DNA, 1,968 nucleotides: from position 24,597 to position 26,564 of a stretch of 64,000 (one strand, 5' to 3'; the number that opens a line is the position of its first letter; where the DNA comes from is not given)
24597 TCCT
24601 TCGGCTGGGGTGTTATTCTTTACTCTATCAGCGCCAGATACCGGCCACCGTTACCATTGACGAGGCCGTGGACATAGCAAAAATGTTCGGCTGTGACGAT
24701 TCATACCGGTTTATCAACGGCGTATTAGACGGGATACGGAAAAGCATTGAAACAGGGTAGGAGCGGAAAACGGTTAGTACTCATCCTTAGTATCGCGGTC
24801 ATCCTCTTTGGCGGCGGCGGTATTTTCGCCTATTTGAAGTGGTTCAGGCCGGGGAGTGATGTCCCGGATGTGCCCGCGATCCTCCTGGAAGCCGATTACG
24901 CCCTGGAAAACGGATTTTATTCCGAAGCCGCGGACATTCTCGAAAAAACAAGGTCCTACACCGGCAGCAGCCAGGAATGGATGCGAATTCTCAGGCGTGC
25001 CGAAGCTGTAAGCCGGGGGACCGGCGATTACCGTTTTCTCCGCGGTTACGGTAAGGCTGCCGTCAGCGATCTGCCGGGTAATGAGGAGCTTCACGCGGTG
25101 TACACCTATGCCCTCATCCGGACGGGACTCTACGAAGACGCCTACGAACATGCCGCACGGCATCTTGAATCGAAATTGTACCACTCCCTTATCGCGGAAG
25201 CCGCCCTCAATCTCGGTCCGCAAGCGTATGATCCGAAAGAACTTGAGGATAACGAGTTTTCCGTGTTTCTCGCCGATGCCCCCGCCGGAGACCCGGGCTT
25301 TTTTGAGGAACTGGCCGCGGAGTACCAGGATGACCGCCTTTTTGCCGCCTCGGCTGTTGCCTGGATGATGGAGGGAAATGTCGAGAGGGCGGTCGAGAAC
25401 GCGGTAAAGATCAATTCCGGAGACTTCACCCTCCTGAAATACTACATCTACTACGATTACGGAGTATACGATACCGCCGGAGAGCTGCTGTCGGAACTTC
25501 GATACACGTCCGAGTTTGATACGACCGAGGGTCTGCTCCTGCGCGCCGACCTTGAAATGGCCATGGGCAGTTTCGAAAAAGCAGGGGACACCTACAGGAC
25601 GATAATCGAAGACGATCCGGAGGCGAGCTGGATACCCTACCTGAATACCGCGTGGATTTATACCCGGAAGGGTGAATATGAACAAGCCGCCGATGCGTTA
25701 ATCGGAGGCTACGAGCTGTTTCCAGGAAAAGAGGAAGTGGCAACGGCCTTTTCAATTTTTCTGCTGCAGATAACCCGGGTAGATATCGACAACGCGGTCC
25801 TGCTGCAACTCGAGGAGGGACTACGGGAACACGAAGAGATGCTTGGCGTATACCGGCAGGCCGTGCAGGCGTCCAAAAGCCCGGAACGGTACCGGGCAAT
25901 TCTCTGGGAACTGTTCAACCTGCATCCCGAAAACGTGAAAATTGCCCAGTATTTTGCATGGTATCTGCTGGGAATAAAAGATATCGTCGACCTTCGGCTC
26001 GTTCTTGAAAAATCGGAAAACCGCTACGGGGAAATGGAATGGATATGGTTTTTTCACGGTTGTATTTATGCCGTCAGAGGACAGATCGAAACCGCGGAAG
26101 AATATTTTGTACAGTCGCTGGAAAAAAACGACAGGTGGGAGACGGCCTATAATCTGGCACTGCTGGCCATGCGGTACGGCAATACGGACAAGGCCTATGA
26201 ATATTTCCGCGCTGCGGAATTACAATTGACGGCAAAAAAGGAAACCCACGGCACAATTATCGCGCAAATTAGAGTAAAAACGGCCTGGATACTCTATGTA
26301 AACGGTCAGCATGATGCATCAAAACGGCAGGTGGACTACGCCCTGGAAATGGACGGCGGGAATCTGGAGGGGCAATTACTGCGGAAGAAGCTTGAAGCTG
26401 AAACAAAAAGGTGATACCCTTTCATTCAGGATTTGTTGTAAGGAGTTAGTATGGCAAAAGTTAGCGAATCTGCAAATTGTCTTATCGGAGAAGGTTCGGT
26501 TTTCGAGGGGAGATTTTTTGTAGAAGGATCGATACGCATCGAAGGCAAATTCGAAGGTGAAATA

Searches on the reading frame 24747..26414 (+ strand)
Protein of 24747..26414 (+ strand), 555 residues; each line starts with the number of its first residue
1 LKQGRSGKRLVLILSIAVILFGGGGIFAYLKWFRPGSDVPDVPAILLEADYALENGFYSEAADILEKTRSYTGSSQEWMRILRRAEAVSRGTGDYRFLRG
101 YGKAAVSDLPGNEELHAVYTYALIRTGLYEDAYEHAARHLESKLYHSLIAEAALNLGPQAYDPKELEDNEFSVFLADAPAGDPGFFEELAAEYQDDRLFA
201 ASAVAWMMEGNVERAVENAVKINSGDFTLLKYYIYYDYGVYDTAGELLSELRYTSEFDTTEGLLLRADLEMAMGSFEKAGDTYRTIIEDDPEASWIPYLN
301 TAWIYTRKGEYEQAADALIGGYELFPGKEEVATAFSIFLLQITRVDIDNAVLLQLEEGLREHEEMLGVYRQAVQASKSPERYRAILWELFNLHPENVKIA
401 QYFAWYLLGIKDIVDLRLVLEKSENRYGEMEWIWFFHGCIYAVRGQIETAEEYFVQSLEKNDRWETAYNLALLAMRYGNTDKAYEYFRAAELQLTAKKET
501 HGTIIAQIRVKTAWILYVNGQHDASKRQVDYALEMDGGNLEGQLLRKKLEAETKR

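Call 73: search_protein_families(library=pfam, proteins=[window:24747-26414:+], max_evalue=0.00001)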
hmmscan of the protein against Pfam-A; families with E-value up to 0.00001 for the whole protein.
window:24747-26414:+ (555 aa): 6 families
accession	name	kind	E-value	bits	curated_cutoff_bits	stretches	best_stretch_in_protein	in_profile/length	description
PF07719.23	TPR_2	-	5.8e-10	39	27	0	465-490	2-27/34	Tetratricopeptide repeat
PF14559.12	TPR_19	-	4.1e-08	33.9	25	0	271-318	2-48/68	Tetratricopeptide repeat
PF13428.12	TPR_14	-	4.6e-08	33.4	23.5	0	261-295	2-36/44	Tetratricopeptide repeat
PF13181.12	TPR_8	-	5e-08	32.9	25.7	0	467-490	4-27/34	Tetratricopeptide repeat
PF00515.34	TPR_1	-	6.4e-07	29.4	27.8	0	468-490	5-27/34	Tetratricopeptide repeat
PF13432.12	TPR_16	-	1.1e-06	29.5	32.7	0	264-318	1-54/65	Tetratricopeptide repeat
